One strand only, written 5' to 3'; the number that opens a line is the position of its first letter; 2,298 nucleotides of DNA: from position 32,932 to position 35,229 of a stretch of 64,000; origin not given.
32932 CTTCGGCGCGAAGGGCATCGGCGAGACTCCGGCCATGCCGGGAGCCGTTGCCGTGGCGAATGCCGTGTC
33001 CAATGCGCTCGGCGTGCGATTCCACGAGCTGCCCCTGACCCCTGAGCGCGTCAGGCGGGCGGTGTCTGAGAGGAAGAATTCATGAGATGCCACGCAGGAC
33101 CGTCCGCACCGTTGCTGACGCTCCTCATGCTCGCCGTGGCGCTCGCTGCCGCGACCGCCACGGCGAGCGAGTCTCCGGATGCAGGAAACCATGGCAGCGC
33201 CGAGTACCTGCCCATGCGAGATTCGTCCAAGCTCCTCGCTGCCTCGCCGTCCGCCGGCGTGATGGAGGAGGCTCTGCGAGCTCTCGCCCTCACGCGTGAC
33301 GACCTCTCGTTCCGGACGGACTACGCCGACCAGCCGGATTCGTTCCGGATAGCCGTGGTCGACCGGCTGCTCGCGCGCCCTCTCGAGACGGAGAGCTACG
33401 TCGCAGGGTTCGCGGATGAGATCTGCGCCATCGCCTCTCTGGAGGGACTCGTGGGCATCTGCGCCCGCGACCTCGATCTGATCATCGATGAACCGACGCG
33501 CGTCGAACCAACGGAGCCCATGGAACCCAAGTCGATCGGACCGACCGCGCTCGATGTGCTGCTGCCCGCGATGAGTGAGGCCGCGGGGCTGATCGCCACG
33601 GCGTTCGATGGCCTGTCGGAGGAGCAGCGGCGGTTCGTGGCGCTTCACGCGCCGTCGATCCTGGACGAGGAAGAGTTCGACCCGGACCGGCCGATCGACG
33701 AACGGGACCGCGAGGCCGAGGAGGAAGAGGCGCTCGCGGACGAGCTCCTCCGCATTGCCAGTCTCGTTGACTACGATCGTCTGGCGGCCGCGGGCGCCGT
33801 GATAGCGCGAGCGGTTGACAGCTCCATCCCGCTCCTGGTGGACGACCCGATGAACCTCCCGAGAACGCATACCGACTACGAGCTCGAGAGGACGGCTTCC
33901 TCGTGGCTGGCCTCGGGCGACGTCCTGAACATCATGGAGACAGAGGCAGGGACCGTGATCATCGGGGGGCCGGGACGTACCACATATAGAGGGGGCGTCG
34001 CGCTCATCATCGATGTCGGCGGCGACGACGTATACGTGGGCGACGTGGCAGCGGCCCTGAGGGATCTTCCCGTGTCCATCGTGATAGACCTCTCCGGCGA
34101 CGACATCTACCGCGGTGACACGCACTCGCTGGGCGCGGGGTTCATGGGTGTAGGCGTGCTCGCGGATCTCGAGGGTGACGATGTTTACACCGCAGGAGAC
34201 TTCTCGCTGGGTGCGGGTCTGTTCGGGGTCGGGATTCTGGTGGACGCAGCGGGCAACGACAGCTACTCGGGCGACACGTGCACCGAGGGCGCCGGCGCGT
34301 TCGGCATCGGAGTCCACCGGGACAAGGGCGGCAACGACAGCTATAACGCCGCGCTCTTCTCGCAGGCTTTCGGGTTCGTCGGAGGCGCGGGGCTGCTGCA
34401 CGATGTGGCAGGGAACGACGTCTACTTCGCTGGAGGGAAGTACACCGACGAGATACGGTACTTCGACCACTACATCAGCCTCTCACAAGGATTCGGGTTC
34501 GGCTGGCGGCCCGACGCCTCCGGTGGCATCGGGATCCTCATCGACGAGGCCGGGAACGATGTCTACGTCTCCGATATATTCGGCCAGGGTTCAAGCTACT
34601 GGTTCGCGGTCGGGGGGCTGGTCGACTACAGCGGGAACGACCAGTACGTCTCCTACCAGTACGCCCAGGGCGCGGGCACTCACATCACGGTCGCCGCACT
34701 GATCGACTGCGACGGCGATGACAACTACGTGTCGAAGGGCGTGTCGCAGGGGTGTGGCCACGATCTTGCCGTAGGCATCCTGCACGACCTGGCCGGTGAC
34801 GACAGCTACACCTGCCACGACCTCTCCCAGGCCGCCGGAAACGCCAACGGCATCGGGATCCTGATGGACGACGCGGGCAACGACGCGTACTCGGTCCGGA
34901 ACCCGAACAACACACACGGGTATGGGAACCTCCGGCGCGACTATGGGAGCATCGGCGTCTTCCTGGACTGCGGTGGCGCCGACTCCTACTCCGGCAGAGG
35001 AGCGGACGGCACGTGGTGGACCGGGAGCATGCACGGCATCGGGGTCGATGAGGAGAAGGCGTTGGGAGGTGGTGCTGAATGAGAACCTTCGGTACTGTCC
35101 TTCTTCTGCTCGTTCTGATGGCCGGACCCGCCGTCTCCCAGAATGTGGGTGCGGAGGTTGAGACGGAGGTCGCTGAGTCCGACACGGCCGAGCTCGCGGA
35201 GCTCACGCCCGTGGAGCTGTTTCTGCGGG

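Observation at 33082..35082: Undescribed ~26-residue tandem repeat (h-G-h-L-h-D-x-x-G-N/D-D-x-Y ... Q/L-G-A-G) in a secreted protein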

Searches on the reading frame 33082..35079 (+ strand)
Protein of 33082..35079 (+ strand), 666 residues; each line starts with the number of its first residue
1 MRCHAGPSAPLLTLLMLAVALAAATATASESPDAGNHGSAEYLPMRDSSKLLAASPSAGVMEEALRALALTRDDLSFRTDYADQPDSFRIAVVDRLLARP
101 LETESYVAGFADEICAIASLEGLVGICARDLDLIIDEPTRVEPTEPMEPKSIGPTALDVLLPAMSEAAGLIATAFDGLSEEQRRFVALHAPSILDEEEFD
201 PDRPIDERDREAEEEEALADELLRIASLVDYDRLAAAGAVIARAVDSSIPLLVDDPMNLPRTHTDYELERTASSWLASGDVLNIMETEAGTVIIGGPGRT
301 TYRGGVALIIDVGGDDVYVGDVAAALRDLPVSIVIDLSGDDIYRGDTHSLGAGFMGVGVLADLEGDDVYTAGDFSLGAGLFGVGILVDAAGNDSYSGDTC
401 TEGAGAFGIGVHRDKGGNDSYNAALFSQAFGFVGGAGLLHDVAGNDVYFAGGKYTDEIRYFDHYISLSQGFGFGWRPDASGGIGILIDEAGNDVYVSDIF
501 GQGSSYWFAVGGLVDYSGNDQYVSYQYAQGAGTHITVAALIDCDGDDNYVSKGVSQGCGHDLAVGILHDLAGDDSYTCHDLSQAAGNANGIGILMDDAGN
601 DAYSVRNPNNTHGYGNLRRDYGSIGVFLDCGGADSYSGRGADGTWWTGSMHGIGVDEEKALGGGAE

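Call 3: search_protein_families(library=pfam, proteins=[window:33082-35079:+], max_evalue=1)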
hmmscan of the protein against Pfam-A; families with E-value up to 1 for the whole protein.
window:33082-35079:+ (666 aa): 0 families

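Call 4: search_protein_families(library=ncbifam, proteins=[window:33082-35079:+], max_evalue=1)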
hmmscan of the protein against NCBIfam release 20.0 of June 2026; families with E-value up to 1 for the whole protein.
window:33082-35079:+ (666 aa): 0 families

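Call 5: search_solved_structures(query=window:33082-35079:+, max_evalue=10, show_alignments=2)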
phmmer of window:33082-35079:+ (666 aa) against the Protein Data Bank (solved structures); distinct sequences matched with E-value up to 10: 0.

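Call 8: find_homologous_proteins(query=window:33082-35079:+, max_evalue=0.001)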
Query window:33082-35079:+ (666 aa): 1580 proteins with E <= 0.001 among 8000 candidates; the best 120 are listed.
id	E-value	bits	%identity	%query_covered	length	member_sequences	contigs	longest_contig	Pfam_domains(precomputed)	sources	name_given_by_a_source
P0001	0.0e+0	1370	95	95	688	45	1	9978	-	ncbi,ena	-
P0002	0.0e+0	1275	86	100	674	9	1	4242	-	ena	-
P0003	0.0e+0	1261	85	100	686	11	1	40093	-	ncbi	-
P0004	0.0e+0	1171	80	97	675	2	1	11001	-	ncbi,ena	ncbi:MAG: hypothetical protein ABIK85_00655 [Candidatus Eisenbacteria bacterium]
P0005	0.0e+0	1171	81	96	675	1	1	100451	-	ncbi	ncbi:MAG: hypothetical protein ABIE42_00185 [Candidatus Eisenbacteria bacterium]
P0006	0.0e+0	1130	77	100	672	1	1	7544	-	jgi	-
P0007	0.0e+0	1129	81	93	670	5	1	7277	-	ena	-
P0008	0.0e+0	1122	80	94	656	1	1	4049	-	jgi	jgi:hypothetical protein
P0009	0.0e+0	1101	78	93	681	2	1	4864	-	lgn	-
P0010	0.0e+0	1074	75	95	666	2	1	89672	-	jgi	-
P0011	0.0e+0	1057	75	95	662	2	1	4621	-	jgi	jgi:hypothetical protein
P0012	0.0e+0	1021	73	93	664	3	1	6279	-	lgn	-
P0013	4.4e-296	1002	72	94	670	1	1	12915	-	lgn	-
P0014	2.4e-295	999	73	91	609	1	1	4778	-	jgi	jgi:hypothetical protein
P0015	7.5e-294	995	73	91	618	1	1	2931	-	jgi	jgi:hypothetical protein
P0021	1.5e-279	947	70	91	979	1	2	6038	PF24714.2,PF02985.29,PF03130.23,PF13513.13,PF13646.13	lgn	-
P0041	1.5e-247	842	64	90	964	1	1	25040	PF02985.29,PF03130.23,PF13513.13,PF13646.13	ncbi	-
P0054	1.1e-239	816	58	98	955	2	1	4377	PF02985.29,PF13646.13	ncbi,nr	ncbi:HEAT repeat domain-containing protein [bacterium]|nr:HEAT repeat domain-containing protein [bac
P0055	5.4e-239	813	61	90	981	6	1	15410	PF02985.29,PF03130.23,PF13513.13,PF13646.13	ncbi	-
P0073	9.8e-231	786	62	91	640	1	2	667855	-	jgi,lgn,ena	-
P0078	8.2e-173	595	49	92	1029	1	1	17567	PF02985.29,PF03130.23,PF13646.13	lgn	-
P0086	3.6e-153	530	45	90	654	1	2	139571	-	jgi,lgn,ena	-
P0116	9.1e-145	502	46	91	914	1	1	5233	PF02985.29,PF03130.23,PF13513.13,PF13646.13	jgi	jgi:hypothetical protein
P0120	3.4e-142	493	46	92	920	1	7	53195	PF02985.29,PF03130.23,PF13513.13,PF13646.13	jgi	jgi:hypothetical protein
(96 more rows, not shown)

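Call 16: find_encoding_contigs(protein=P0086, flank=8000, max_places=3)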
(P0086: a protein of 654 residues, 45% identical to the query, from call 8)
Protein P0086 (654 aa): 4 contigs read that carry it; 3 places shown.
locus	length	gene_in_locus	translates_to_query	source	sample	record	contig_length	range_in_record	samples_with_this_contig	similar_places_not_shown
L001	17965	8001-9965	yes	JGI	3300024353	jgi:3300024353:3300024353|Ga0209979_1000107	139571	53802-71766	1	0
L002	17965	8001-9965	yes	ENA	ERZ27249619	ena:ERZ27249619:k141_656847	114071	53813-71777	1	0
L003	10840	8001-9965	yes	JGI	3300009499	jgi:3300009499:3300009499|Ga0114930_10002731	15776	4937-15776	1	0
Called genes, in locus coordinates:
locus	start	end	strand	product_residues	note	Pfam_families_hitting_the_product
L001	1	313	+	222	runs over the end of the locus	PF13098:Thioredoxin_2, PF13174:TPR_6 (faint), PF13432:TPR_16 (faint), PF13424:TPR_12 (faint), PF13428:TPR_14 (faint), PF14559:TPR_19 (faint), PF13431:TPR_17 (faint), PF13525:YfiO, +2 more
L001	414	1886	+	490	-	PF02347:GDC-P, PF00266:Aminotran_5 (weak), PF21478:GcvP2_C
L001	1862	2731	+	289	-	PF18928:DUF5677 (weak)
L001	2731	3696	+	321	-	PF01717:Meth_synt_2, PF08267:Meth_synt_1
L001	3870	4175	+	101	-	PF01910:Thiamine_BP, PF07615:Ykof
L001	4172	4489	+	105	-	PF03091:CutA1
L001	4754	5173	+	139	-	PF03479:PCC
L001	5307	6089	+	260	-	PF01887:SAM_HAT_N, PF20257:SAM_HAT_C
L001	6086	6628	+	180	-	PF00383:dCMP_cyt_deam_1, PF14437:MafB19-deam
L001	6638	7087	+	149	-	PF22811:Zn_ribbon_NrdR, PF03477:ATP-cone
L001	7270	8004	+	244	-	PF00902:TatC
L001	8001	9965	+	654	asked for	-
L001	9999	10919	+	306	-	-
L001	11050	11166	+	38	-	-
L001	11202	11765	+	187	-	PF02245:Pur_DNA_glyco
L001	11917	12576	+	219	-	PF02163:Peptidase_M50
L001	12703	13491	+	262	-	PF14125:DUF4292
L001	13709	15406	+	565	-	PF03485:Arg_tRNA_synt_N, PF00750:tRNA-synt_1d, PF05746:DALR_1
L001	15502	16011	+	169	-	-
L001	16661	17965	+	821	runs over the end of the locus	PF02190:LON_substr_bdg, PF00004:AAA, PF22667:Lon_lid, PF05362:Lon_C, PF13541:ChlI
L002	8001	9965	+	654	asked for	-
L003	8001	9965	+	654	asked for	-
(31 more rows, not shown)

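Call 17: find_encoding_contigs(protein=P0073, flank=8000, max_places=2)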
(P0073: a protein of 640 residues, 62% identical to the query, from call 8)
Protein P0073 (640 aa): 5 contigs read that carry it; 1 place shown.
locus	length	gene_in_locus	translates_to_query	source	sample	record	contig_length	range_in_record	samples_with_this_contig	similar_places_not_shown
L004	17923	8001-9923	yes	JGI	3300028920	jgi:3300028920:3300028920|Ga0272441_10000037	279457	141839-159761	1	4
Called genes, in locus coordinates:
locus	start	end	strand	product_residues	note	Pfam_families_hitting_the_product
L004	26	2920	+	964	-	PF08448:PAS_4, PF13426:PAS_9 (weak), PF08448:PAS_4 (weak), PF08447:PAS_3, PF01590:GAF, PF13185:GAF_2, PF02518:HATPase_c, PF00072:Response_reg, +5 more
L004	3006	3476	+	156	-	-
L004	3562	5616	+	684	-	PF03190:Thioredox_DsbH, PF13899:Thioredoxin_7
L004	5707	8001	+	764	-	PF01315:Ald_Xan_dh_C, PF02738:MoCoBD_1, PF20256:MoCoBD_2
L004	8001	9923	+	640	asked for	-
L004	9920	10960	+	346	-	PF03130:HEAT_PBS (faint), PF13646:HEAT_2, PF02985:HEAT (faint), PF13646:HEAT_2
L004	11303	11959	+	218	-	-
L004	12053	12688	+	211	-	-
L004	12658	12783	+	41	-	-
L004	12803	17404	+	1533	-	PF01364:Peptidase_C25, PF07705:CARDB (faint), PF01839:FG-GAP (faint), PF13517:FG-GAP_3 (weak), PF07602:DUF1565 (weak), PF13229:Beta_helix, PF05048:NosD (weak), PF13860:FlgD_ig, +3 more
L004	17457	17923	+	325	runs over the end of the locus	PF00365:PFK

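Call 19: search_protein_families(library=pfam, proteins=[L001:9999-10916:+, L001:7270-8001:+, L001:12703-13488:+, L004:11303-11956:+, L004:12053-12685:+], max_evalue=1)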
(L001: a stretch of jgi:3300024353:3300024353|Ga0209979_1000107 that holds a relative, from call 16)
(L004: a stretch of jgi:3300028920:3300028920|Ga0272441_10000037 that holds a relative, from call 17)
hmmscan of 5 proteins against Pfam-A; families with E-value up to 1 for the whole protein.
L001:9999-10916:+ (306 aa): 10 families
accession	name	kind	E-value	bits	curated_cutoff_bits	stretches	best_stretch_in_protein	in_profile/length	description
PF13646.12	HEAT_2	-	5.1e-40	136.1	27.7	4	99-182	2-87/88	HEAT repeats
PF03130.22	HEAT_PBS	-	5.2e-26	88.6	20.9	3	174-200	1-27/27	PBS lyase HEAT-like repeat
PF02985.28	HEAT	-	8.7e-18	63.2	23.5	2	252-278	1-28/31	HEAT repeat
PF13513.12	HEAT_EZ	-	2.6e-07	31.5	27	0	250-277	28-55/55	HEAT-like repeat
PF00514.29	Arm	-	6.2e-05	23.3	20.6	0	125-155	10-40/41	Armadillo/beta-catenin-like repeat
PF24714.1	TOR1L1_N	-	6.5e-05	22.8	43.3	1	250-291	211-251/281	TORTIFOLIA1 N-terminal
PF11791.14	Aconitase_B_N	-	0.0016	18.9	25.8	0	112-153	79-118/153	Aconitate B N-terminal domain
PF01602.26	Adaptin_N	-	0.0057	15.7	37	1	126-197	264-341/524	Adaptin N terminal region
PF12755.13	Vac14_Fab1_bd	-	0.0059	17.6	22.1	0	249-277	26-54/97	Vacuolar 14 Fab1-binding region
PF12717.13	Cnd1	-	0.0064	17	26.4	1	161-231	24-100/162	non-SMC mitotic condensation complex subunit 1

L001:7270-8001:+ (244 aa): 2 families
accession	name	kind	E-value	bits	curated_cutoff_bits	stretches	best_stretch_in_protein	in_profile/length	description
PF00902.23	TatC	-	1.8e-70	237.5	25.1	1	12-215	1-208/208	Sec-independent protein translocase protein (TatC)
PF24378.1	DUF7534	-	0.0046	17.6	28.4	1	195-219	16-40/57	Family of unknown function (DUF7534)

L001:12703-13488:+ (262 aa): 4 families
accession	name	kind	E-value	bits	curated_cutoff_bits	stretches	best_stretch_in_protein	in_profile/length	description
PF14125.13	DUF4292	-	4.4e-10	40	23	1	48-249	3-203/209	Domain of unknown function (DUF4292)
PF17131.11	LolA_like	-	0.00065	19.8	30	1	173-246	105-179/184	Outer membrane lipoprotein-sorting protein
PF03550.21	LolB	-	0.036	14.6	23.7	1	170-230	88-146/151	Outer membrane lipoprotein LolB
PF09865.15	DUF2092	-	0.2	11.5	21.2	1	226-257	180-211/212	Predicted periplasmic protein (DUF2092)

L004:11303-11956:+ (218 aa): 0 families

L004:12053-12685:+ (211 aa): 0 families
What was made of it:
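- On HEAT repeat (PF13646/PF02985), partner gene only: The L001 partner scores 136.1 bits (call 19).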

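Call 23: predict_structure(alignment_id=A1)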
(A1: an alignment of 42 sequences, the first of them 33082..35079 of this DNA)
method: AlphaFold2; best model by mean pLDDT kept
length: 666 residues; sequences in the alignment: 42
mean_pLDDT: 79.5   pTM: 0.84
mean pLDDT of the five models: 79.5, 78.7, 77.3, 76.5, 76.0
residues with pLDDT >= 90: 280; 70-90: 219; 50-70: 85; < 50: 82
segments of 3 or more residues with pLDDT < 50: 1-7, 27-43, 139-151, 453-465, 501-505, 529-533, 555-558, 582-587, 616-620, 661-666
pLDDT, mean of each block of 10 residues (from residue 1): 43 76 51 38 66 90 89 77 72 87 93 94 96 73 37 81 96 93 90 68 81 84 93 97 96 85 71 86 91 94 93 95 88 97 93 94 97 92 96 92 92 96 82 92 92 47 50 71 91 80 57 92 65 64 91 54 79 82 48 86 73 49 77 80 76 77 40
secondary structure, 60 per line:
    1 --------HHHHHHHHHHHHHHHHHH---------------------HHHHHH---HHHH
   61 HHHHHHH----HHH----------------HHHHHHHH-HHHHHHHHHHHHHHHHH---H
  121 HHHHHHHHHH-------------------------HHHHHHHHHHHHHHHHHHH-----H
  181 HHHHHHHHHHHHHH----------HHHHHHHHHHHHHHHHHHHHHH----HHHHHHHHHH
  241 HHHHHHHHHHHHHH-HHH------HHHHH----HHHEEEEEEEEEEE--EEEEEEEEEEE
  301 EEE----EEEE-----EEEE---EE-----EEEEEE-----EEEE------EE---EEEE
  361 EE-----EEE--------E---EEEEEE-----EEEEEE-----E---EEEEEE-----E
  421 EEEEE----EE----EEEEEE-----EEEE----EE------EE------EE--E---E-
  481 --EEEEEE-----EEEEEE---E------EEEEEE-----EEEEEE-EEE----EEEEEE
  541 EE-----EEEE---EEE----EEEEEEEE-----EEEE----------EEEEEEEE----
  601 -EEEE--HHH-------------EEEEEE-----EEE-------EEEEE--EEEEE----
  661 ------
elements in order (helices of 4 or more, strands of 3 or more residues): H9-26 H48-53 H57-67 H91-98 H100-116 H120-130 H156-174 H180-194 H205-226 H231-254 H265-269 E277-287 E290-303 E308-311 E317-320 E331-336 E342-345 E357-362 E368-370 E383-388 E394-399 E409-414 E420-425 E436-441 E447-450 E483-488 E494-499 E510-515 E521-526 E528-530 E535-542 E548-551 E555-557 E562-569 E575-578 E589-596 E602-605 E624-629 E635-637 E645-649 E652-656
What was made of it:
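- On FG-GAP / integrin-type repeats (PF01839, PF13517): The predicted fold is a solenoid, not a propeller (call 23).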

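Call 28: search_solved_structures(query=A1, max_evalue=10, show_alignments=3)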
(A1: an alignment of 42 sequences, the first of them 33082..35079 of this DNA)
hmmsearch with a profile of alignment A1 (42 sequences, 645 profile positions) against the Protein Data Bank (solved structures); distinct sequences matched with E-value up to 10: 14.
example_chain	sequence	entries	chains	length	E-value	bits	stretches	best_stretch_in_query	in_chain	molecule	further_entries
4tql_A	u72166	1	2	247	0.0082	17.9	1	72-268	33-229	Three helix bundle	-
29tk_R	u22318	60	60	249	0.17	13.5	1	60-196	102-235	General transcription factor IIF subunit 2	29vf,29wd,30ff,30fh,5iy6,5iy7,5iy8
9k8e_A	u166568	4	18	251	0.26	12.9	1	125-248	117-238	Cage-t32-Zn1-HEHE-35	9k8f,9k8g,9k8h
7but_A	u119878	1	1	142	0.55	11.8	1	135-231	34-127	Aciniform Spidroin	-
9r2o_A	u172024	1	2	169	1.6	10.3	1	134-209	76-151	N5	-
9sob_J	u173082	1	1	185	2.3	9.8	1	97-221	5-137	Nuclear pore complex protein NUP62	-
9sob_J32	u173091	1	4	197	3.1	9.3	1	125-222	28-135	Nuclear pore complex protein NUP62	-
9ipu_L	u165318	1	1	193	4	9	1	157-212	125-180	E3 ubiquitin-protein ligase RNF168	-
9fqr_HU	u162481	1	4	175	4.6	8.8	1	134-231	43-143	DPY30 domain-containing protein 1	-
5gmk_F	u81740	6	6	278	4.7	8.8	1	130-239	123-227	Protein CWC16 | Pre-mRNA-splicing factor CWC16 | Splicing factor YJU2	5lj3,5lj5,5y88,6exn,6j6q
6h9l_A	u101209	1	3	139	4.7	8.8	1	94-178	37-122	Uncharacterized protein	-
4ayc_A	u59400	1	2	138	7.1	8.2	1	174-247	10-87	E3 UBIQUITIN-PROTEIN LIGASE RNF8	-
8txv_K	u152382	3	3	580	7.6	8.1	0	160-228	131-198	E3 ubiquitin-protein ligase RNF168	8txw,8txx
2zdi_A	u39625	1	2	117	9.5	7.8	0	89-174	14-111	Prefoldin subunit beta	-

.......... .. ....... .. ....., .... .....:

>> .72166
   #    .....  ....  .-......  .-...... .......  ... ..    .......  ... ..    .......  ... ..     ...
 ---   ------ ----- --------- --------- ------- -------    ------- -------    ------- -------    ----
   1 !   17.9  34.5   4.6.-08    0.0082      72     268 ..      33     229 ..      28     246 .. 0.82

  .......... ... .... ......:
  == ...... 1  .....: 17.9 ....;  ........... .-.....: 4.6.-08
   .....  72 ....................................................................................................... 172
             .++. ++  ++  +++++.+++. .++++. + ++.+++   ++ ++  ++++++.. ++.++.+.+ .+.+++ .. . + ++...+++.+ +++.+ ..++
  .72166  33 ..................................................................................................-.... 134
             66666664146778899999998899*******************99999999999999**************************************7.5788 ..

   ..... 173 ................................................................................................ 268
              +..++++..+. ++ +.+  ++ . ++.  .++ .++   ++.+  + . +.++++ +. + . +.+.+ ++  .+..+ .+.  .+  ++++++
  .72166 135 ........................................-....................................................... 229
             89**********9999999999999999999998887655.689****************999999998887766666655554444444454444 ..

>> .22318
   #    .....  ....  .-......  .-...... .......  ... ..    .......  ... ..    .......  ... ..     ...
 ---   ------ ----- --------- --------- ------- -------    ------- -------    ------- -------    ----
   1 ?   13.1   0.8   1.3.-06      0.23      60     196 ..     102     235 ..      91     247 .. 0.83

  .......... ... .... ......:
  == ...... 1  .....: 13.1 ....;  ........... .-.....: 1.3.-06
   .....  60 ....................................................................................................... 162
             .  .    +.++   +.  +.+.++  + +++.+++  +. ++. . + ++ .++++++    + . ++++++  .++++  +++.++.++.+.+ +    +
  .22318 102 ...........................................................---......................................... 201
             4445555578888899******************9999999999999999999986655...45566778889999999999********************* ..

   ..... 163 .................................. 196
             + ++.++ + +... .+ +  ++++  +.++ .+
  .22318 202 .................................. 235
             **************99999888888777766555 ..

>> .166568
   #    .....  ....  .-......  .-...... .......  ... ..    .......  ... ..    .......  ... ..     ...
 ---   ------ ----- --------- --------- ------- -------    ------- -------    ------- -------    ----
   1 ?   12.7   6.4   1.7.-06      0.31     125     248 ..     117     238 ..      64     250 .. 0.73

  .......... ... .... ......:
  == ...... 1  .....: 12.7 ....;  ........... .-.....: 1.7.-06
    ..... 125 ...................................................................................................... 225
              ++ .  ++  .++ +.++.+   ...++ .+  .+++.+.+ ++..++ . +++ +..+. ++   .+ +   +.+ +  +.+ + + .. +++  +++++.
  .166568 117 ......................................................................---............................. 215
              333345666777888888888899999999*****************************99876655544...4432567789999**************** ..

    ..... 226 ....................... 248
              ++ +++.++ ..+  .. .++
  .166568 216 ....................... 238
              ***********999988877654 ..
